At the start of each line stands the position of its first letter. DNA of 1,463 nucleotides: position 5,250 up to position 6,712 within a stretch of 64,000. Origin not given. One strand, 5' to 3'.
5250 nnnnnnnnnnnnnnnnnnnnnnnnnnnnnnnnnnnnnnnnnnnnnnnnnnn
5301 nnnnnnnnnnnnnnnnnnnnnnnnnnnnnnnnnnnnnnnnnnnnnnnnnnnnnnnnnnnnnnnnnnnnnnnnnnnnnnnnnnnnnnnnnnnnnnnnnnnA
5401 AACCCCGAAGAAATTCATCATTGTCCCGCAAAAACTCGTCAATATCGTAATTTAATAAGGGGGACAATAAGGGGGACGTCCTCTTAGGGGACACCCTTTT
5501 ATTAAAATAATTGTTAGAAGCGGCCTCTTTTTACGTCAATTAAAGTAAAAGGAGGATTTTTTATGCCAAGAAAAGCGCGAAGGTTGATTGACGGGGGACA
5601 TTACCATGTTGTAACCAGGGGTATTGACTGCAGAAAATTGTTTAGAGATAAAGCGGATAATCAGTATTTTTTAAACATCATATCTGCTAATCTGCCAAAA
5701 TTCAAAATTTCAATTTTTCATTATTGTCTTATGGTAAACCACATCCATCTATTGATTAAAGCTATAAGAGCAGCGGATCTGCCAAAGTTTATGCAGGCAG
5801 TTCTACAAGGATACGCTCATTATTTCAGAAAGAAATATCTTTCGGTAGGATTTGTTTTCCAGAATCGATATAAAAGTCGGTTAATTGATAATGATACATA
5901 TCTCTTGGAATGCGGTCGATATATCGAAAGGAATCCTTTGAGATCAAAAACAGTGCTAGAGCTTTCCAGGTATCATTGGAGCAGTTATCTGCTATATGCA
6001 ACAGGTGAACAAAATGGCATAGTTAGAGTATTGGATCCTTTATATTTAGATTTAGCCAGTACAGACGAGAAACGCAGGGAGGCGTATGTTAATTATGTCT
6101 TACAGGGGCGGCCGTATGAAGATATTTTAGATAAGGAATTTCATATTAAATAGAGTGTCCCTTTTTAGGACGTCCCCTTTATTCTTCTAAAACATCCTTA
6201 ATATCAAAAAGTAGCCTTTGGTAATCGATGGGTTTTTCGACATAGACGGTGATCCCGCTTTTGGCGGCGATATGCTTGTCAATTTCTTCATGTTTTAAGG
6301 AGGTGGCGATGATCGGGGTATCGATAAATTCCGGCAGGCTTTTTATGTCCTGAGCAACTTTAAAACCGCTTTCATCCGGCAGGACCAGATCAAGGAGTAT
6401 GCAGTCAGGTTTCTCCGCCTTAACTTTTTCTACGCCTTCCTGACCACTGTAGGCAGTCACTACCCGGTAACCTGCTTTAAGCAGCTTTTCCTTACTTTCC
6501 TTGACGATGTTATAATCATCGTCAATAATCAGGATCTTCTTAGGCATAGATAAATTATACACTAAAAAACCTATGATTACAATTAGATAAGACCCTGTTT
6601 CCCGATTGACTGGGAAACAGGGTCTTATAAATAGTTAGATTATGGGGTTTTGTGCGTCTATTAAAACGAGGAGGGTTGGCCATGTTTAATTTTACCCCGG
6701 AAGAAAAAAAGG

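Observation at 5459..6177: Intact REPtron: a RayT/IS200-like HUH transposase bracketed by inverted GGGGAC-rich REP-like ends, inserted between leuS and a response regulator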

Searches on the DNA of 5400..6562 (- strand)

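Call 76: search_rna_families(source=window, start=5400, end=6250, threshold=evalue, max_evalue=1)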
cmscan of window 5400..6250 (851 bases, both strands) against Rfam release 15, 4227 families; matches with E-value up to 1: 0.
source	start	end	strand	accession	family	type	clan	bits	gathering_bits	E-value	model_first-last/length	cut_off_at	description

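Call 90: search_rna_families(sources=[L134, L203, L189, L175, L137, L155], threshold=gathering)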
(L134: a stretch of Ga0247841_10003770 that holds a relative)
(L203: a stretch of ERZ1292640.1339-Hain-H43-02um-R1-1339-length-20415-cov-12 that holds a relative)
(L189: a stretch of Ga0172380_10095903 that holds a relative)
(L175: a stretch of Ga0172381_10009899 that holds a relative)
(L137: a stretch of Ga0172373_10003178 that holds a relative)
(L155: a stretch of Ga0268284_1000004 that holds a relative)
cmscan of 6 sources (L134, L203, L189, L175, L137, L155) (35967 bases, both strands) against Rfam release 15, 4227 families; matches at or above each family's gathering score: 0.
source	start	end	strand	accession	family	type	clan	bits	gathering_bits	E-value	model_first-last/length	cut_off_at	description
